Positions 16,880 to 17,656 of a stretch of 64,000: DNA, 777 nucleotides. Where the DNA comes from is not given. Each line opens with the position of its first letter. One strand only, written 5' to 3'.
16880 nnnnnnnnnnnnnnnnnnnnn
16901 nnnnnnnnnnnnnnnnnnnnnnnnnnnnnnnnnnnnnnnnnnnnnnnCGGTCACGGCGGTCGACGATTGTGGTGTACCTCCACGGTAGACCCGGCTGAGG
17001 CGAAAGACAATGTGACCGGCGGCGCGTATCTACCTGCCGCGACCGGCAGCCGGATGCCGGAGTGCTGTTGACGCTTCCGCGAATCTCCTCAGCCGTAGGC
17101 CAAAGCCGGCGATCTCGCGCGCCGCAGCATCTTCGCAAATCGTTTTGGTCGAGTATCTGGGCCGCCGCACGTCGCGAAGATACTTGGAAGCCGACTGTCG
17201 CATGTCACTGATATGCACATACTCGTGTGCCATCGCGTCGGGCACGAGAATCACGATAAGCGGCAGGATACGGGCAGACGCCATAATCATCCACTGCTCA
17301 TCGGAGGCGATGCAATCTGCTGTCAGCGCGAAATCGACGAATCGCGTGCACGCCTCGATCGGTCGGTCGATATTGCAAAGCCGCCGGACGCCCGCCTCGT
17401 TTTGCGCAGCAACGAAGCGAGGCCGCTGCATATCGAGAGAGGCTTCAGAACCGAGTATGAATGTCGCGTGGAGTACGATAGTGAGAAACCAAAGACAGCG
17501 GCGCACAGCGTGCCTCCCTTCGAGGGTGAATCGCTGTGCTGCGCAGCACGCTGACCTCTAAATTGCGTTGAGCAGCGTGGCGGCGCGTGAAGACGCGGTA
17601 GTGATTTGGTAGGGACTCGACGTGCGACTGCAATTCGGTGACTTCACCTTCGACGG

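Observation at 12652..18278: Giant Ser/Thr kinase-STAND-like NTPase-TM-WD40 protein with a nearby divergent FHA plus winged-helix DNA-binding protein (minimal EmbR-like partner)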

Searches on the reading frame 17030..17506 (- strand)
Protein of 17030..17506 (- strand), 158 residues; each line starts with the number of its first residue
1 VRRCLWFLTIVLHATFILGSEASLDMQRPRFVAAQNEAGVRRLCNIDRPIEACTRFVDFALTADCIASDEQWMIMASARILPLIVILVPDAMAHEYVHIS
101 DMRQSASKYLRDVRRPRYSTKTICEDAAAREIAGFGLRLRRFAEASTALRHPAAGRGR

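Call 3: search_protein_families(library=pfam, proteins=[window:17030-17506:-], max_evalue=0.1)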
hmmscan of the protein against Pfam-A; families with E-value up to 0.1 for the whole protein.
window:17030-17506:- (158 aa): 0 families

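Call 5: search_protein_families(library=padloc, proteins=[window:17030-17506:-], max_evalue=0.01)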
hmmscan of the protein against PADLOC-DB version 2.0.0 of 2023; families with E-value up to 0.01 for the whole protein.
window:17030-17506:- (158 aa): 0 families

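Call 6: search_protein_families(library=ncbifam, proteins=[window:17030-17506:-], max_evalue=0.01)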
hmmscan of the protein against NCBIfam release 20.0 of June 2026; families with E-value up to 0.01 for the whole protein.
window:17030-17506:- (158 aa): 0 families

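Call 16: find_homologous_proteins(query=window:17030-17506:-, max_evalue=0.001)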
Query window:17030-17506:- (158 aa): 2 proteins with E <= 0.001 among 108 candidates.
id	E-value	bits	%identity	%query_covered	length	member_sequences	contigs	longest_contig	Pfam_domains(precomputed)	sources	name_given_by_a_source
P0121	5.1e-81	288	100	84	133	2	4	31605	-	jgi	jgi:hypothetical protein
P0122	8.3e-56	206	70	84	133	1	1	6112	-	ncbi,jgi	ncbi:MAG TPA: hypothetical protein VIF83_03585 [Gemmatimonadaceae bacterium]|jgi:hypothetical protei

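Call 34: search_protein_representatives(alignment_id=A2)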
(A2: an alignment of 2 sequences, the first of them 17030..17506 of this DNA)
Query: 2 sequences, 158 profile positions. Proteins with E-value up to 0.001 (for the whole library): 224; up to 1e-10: 109; up to 1e-30: 2. The best 150 are listed.
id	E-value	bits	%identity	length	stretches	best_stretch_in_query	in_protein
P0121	8.5e-83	291.7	-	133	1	26-158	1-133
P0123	1.1e-31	125.7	-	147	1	10-153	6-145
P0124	1.4e-28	115.6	-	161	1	2-153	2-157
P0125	8.3e-26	106.6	-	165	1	25-151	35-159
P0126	1.5e-23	99.2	-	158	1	15-154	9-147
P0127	2.9e-23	98.3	-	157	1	1-153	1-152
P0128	1.5e-22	96.0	-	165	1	7-153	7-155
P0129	1.7e-22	95.8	-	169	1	5-155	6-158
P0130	3.7e-22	94.7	-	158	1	1-153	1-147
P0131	8.2e-22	93.6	-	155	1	25-154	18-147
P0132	6.9e-21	90.6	-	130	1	41-153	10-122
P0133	2.1e-20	89.0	-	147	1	37-147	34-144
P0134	2.3e-20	88.9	-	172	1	38-158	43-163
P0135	2.4e-20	88.8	-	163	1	2-153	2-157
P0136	8.3e-20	87.1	-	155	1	2-153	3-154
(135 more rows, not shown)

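Call 38: search_protein_families(library=pfam, alignment_id=A5, max_evalue=1)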
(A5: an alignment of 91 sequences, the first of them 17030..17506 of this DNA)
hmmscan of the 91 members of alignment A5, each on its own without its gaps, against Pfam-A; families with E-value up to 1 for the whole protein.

A. member 1, window:17030-17506:- (158 aa): 0 families

B. families by the number of members that match (of 91 scanned): 28 families (the first 25 are shown)
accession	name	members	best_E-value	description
PF06037.17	DUF922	6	0.011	Bacterial protein of unknown function (DUF922)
PF15890.11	Peptidase_Mx1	1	0.012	Putative zinc-binding metallo-peptidase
PF19476.4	DUF6013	1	0.041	Family of unknown function (DUF6013)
PF20121.4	DUF6511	1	0.049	Family of unknown function (DUF6511)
PF17918.6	TetR_C_15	1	0.056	Tetracyclin repressor-like, C-terminal domain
PF09141.16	Talin_middle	1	0.06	Talin, middle domain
PF13637.12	Ank_4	1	0.065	Ankyrin repeats (many copies)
PF09277.16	Erythro-docking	1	0.088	Erythronolide synthase, docking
PF23239.1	DUF7069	1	0.092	Domain of unknown function (DUF7069)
PF14237.11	GYF_2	1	0.093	GYF domain 2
PF22900.2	UCH_UBL1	1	0.097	Ubiquitin carboxyl-terminal hydrolases, Ubiquitin-like 1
PF13098.12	Thioredoxin_2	1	0.098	Thioredoxin-like domain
PF24856.1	AraA_central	1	0.11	L-arabinose isomerase central domain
PF15682.10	Mustang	1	0.11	Musculoskeletal, temporally activated-embryonic nuclear protein 1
PF19689.4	DUF6190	1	0.12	Family of unknown function (DUF6190)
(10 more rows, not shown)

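Call 40: find_encoding_contigs(protein=P0124, flank=8000, max_places=3)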
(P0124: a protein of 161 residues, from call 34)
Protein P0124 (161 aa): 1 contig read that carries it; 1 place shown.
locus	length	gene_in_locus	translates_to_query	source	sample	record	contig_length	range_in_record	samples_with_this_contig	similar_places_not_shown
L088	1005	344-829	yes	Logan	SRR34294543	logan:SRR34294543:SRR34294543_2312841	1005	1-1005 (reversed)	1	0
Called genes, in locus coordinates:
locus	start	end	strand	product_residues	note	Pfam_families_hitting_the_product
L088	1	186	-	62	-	?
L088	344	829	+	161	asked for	-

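Call 42: predict_structure(alignment_id=A5)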
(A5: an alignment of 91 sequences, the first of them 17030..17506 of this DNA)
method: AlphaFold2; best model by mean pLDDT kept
length: 158 residues; sequences in the alignment: 91
mean_pLDDT: 92.7   pTM: 0.82
mean pLDDT of the five models: 92.7, 91.4, 91.4, 91.1, 90.5
residues with pLDDT >= 90: 129; 70-90: 16; 50-70: 13; < 50: 0
segments of 3 or more residues with pLDDT < 50: none
pLDDT, mean of each block of 10 residues (from residue 1): 74 66 93 98 97 98 97 98 98 98 98 97 98 98 97 75
secondary structure, 60 per line:
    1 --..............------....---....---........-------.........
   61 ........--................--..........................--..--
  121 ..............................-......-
elements in order: H3-16 E23-26 E30-33 H37-44 E52-68 E71-86 H89-114 H121-150 H152-157

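Call 45: find_related_loci(query=A6, collection=metagenome_contigs, flank=8000)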
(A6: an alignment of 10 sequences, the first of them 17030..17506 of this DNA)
Query A6 (158 aa) in metagenome_contigs; peptide patterns used: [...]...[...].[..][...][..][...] (x = any residue, [..] = any of these).
25 stretches matched a pattern; 13 encode a relative of the query (tblastn E <= 1e-3); 13 distinct loci.
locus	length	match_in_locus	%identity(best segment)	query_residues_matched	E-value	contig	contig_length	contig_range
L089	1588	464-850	38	29-157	3e-25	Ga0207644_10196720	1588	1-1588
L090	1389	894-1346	35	1-152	3e-24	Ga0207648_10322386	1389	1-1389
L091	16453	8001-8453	35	1-152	4e-24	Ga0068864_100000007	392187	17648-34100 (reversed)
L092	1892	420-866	34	6-156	6e-24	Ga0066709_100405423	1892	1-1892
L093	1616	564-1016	34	1-152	4e-22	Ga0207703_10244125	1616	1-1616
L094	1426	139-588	35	3-158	6e-22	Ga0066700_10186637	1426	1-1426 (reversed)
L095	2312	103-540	32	6-153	9e-22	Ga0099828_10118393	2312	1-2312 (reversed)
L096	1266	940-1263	38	40-147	5e-20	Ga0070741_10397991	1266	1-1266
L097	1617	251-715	32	1-156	1e-19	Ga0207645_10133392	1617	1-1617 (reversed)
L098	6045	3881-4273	32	1-152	2e-19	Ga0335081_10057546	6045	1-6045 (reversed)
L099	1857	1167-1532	32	30-153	3e-18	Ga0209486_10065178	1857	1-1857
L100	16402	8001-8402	30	10-147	6e-17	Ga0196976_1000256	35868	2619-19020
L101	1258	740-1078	27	29-140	5e-9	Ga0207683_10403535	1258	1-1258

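Call 51: search_protein_families(library=pfam, proteins=[L091:6123-7931:-, L100:6123-7901:-, L098:3029-3835:-, L091:8503-9144:+, L091:4321-6132:+, L100:8099-9364:+, L098:4116-5246:+, L091:9378-11369:+], max_evalue=0.001)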
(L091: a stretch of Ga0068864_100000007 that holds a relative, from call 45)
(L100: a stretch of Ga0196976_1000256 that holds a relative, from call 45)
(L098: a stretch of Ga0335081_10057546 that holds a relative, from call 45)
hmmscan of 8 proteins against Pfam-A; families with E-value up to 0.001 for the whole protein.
L091:6123-7931:- (602 aa): 10 families
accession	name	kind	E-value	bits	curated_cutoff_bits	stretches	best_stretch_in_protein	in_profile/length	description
PF00486.34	Trans_reg_C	-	6.5e-17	61.8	26.2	1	41-114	4-77/77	Transcriptional regulatory protein, C terminal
PF13431.12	TPR_17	-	2.2e-14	52.9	24.4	0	372-392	2-22/34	Tetratricopeptide repeat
PF13414.12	TPR_11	-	3.6e-11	43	26.8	1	326-350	14-38/42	TPR repeat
PF14559.12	TPR_19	-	8.1e-10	39.3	25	0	398-449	5-56/68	Tetratricopeptide repeat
PF00515.34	TPR_1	-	2.4e-07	30.7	27.8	0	326-339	21-34/34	Tetratricopeptide repeat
PF07719.23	TPR_2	-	2.8e-07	30.6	27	0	419-449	2-32/34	Tetratricopeptide repeat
PF13428.12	TPR_14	-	6.5e-06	26.8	23.5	0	421-452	4-35/44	Tetratricopeptide repeat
PF13181.12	TPR_8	-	8.1e-06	26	25.7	0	526-552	7-33/34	Tetratricopeptide repeat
PF04052.18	TolB_N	-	0.00036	21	22.4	1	166-257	14-106/106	TolB amino-terminal domain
PF13424.12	TPR_12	-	0.00092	19.8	30.1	0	525-550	8-33/77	Tetratricopeptide repeat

L100:6123-7901:- (592 aa): 9 families
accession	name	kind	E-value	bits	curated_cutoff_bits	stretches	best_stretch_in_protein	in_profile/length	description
PF00486.34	Trans_reg_C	-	1.6e-18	67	26.2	1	38-111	4-77/77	Transcriptional regulatory protein, C terminal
PF13414.12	TPR_11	-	9.7e-16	57.6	26.8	1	327-356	9-38/42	TPR repeat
PF13431.12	TPR_17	-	2.5e-15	55.8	24.4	0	413-444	2-33/34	Tetratricopeptide repeat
PF07719.23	TPR_2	-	1.5e-13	50.2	27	0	425-455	2-32/34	Tetratricopeptide repeat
PF00515.34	TPR_1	-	1.1e-11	44.4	27.8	0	405-423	16-34/34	Tetratricopeptide repeat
PF14559.12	TPR_19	-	6.8e-10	39.6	25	1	405-458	6-59/68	Tetratricopeptide repeat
PF13428.12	TPR_14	-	7.2e-09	35.9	23.5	0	427-460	4-37/44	Tetratricopeptide repeat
PF13181.12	TPR_8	-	6.9e-08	32.5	25.7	0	389-423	1-34/34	Tetratricopeptide repeat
PF13432.12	TPR_16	-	8.6e-05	23.3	32.7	0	432-486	5-59/65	Tetratricopeptide repeat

L098:3029-3835:- (268 aa): 1 family
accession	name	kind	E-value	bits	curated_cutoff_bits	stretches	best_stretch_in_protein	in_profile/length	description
PF00486.34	Trans_reg_C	-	1.8e-19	70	26.2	1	28-102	3-77/77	Transcriptional regulatory protein, C terminal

L091:8503-9144:+ (213 aa): 0 families

L091:4321-6132:+ (603 aa): 3 families
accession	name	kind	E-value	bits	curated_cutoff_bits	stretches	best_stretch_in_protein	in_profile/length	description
PF00733.27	Asn_synthase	-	2e-58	199.2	21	1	249-576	2-297/354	Asparagine synthase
PF13537.11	GATase_7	-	5.1e-43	146.4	25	1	51-168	1-122/123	Glutamine amidotransferase domain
PF13522.11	GATase_6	-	1.2e-40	139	27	1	34-162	1-129/130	Glutamine amidotransferase domain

L100:8099-9364:+ (421 aa): 0 families

L098:4116-5246:+ (376 aa): 0 families

L091:9378-11369:+ (663 aa): 1 family
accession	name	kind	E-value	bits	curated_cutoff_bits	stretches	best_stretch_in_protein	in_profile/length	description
PF01433.26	Peptidase_M1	-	5.2e-17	62.6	27.7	1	452-653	10-218/218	Peptidase family M1 domain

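Call 74: search_solved_structures(query=A5, max_evalue=1)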
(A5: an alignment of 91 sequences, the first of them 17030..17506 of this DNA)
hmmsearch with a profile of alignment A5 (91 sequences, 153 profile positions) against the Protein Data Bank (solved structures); distinct sequences matched with E-value up to 1: 1.
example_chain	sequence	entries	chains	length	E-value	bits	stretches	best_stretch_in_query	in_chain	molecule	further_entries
3k1i_C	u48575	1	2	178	0.7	12.7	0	93-143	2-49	Putative uncharacterized protein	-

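Call 84: fold_search(model_id=the predicted structure, library=pdb)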
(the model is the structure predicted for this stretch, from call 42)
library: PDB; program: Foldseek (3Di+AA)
matches with E <= 10: 656; with E <= 0.001: 0
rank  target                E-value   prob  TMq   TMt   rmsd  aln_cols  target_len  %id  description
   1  9gd4_C                2.0e-01  0.09  0.21  0.14  12.8       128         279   11  Crystal structure of septin complex Shs1-Cdc12-Cdc3-Cdc10 from Saccharomyces cerevisiae (released 2025-02-05)
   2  5usj_E                2.5e-01  0.07  0.18  0.17  17.1       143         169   10  Crystal Structure of human KRAS G12D mutant in complex with GDPNP (released 2017-03-22)
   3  5usj_F                2.7e-01  0.06  0.18  0.17  17.2       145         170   10  Crystal Structure of human KRAS G12D mutant in complex with GDPNP (released 2017-03-22)
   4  2gjt_B                2.9e-01  0.04  0.16  0.11  15.0       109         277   16  Crystal structure of the human receptor phosphatase PTPRO (released 2006-05-02)
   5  1lfd_B                3.3e-01  0.07  0.17  0.17  17.6       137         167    9  CRYSTAL STRUCTURE OF THE ACTIVE RAS PROTEIN COMPLEXED WITH THE RAS-INTERACTING DOMAIN OF RALGDS (released 1999-05-04)
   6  4k81_B                3.5e-01  0.07  0.19  0.18  17.6       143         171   10  Crystal structure of the Grb14 RA and PH domains in complex with GTP-loaded H-Ras (released 2013-09-04)
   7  6gqw_B                3.5e-01  0.06  0.17  0.16  17.4       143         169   10  KRAS-169 Q61H GPPNHP + CH-1 (released 2019-02-06)
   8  5j8r_A                3.5e-01  0.04  0.13  0.08  16.0       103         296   17  Crystal Structure of the Catalytic Domain of Human Protein Tyrosine Phosphatase non-receptor Type 12 - K61R mutant (released 2016-04-27)
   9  9bht_C                3.7e-01  0.06  0.13  0.11  12.7       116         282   11  Septin Hexameric Complex SEPT2/SEPT6/SEPT7 of Ciona intestinalis by Cryo-EM (released 2024-07-10)
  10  7nfx_v                4.0e-01  0.08  0.15  0.14  12.1        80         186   10  Mammalian ribosome nascent chain complex with SRP and SRP receptor in early state A (released 2021-06-02)
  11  9bg7_A                4.0e-01  0.04  0.15  0.14  18.0       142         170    9  Tri-complex of Compound-6, KRAS G12V, and CypA (released 2025-03-19)
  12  8r54_A                4.2e-01  0.07  0.17  0.03  15.6        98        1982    8  Mouse teneurin-3 non-compact subunit - A0B0 isoform (released 2024-05-08)
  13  5usj_B                4.2e-01  0.06  0.18  0.17  17.1       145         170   10  Crystal Structure of human KRAS G12D mutant in complex with GDPNP (released 2017-03-22)
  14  9bgh_C                4.2e-01  0.04  0.16  0.16  17.6       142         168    9  Crystal structure of KRAS G12D in a transition state mimetic complex with CYPA and RMC-7977 (released 2024-11-06)
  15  9fqr_HA               4.2e-01  0.04  0.14  0.09   9.6       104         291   10  96-nm repeat of axonemal doublet microtubules from bovine sperm (released 2025-03-26)
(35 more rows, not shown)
